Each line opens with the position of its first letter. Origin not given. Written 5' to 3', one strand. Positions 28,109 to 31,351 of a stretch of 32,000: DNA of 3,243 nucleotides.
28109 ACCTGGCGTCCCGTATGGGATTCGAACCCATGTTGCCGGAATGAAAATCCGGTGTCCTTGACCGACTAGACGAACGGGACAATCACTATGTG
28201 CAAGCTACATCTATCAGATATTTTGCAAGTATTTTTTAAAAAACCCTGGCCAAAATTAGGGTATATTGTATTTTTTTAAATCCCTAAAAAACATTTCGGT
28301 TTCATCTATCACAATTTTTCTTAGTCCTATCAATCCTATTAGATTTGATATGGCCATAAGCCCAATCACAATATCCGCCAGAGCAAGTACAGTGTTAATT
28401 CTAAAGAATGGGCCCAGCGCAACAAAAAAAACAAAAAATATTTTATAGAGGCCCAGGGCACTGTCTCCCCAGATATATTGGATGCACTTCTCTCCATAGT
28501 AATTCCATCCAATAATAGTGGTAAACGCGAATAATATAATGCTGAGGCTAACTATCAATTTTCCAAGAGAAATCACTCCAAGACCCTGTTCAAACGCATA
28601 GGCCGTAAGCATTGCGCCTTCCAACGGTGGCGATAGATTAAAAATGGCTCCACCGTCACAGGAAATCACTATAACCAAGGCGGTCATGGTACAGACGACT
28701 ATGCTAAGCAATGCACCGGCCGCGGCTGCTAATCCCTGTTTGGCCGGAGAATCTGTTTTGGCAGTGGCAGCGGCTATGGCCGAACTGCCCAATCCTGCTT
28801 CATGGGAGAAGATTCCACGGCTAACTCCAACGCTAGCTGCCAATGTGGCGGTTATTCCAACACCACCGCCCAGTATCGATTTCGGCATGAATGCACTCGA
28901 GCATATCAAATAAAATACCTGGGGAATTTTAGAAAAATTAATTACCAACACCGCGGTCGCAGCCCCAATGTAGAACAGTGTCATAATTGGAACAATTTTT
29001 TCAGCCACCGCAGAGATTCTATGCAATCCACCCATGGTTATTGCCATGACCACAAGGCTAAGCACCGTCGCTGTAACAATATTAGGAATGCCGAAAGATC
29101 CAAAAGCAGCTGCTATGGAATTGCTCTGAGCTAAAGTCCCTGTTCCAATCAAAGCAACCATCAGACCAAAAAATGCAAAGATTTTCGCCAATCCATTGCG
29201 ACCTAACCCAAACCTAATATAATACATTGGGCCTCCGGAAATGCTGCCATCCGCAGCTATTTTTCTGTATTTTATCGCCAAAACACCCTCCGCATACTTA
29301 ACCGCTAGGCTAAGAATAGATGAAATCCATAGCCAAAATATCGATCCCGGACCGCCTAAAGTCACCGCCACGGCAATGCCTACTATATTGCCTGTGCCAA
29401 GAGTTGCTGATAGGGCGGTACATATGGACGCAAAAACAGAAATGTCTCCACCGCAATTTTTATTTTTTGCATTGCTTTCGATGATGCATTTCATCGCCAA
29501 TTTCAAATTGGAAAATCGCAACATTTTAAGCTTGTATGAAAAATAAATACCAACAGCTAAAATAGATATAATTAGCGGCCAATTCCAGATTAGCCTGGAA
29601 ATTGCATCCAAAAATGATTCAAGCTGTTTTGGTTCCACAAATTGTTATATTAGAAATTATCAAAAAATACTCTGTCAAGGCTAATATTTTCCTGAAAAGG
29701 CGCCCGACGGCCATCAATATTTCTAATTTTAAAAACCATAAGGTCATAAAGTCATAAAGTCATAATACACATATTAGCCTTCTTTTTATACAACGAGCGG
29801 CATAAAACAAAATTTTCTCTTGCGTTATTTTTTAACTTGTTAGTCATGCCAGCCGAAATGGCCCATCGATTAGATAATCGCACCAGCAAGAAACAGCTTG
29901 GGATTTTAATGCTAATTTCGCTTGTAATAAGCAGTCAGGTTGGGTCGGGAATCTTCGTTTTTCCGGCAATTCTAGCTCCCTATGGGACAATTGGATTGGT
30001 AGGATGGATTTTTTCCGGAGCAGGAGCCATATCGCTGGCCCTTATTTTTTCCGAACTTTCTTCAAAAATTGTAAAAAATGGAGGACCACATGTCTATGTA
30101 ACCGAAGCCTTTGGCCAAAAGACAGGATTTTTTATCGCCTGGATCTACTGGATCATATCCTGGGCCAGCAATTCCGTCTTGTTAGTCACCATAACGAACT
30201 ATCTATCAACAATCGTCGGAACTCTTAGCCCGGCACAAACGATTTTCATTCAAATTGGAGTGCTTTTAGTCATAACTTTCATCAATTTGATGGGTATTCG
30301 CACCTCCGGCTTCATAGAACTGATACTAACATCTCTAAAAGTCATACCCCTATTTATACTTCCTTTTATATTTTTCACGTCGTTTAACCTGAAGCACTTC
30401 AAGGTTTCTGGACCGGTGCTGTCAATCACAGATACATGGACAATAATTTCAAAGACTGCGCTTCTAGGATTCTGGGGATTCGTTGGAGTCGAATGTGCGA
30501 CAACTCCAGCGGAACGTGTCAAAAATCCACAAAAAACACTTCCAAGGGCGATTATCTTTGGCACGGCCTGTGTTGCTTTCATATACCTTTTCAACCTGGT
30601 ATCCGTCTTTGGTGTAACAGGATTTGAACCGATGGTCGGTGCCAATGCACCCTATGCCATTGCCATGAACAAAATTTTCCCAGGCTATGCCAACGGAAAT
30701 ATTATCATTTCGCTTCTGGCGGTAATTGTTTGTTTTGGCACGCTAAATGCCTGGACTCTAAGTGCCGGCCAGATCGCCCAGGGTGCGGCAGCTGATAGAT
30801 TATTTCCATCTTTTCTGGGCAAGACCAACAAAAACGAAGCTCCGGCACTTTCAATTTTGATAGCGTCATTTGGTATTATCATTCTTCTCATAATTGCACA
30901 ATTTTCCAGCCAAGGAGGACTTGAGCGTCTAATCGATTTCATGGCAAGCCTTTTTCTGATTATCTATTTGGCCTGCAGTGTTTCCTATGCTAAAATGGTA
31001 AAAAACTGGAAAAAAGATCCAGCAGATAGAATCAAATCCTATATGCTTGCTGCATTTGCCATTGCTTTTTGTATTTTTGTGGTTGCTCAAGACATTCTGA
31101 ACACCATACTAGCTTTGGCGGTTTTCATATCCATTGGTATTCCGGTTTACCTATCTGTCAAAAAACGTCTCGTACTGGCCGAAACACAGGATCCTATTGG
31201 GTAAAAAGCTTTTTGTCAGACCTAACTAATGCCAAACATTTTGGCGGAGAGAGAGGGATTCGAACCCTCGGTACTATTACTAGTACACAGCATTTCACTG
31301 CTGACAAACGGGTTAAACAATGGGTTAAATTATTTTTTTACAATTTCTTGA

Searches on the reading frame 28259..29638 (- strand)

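Call 50: search_protein_families(library=pfam, proteins=[window:28259-29638:-], max_evalue=0.001)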
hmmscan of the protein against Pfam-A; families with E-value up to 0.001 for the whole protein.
window:28259-29638:- (460 aa): 1 family
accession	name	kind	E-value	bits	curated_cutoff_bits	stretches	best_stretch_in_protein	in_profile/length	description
PF01235.23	Na_Ala_symp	-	1.4e-113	380.6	24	1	58-456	5-385/392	Sodium:alanine symporter family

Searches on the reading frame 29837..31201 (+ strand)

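Call 69: search_protein_families(library=pfam, proteins=[window:29837-31201:+], max_evalue=0.01)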
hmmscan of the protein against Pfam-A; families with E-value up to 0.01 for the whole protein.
window:29837-31201:+ (455 aa): 2 families
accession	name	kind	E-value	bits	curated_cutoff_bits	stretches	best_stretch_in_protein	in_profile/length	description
PF13520.12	AA_permease_2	-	6.5e-50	170.7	27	1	21-418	1-403/427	Amino acid permease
PF00324.27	AA_permease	-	4.5e-33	115.1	24.6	1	33-421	9-415/470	Amino acid permease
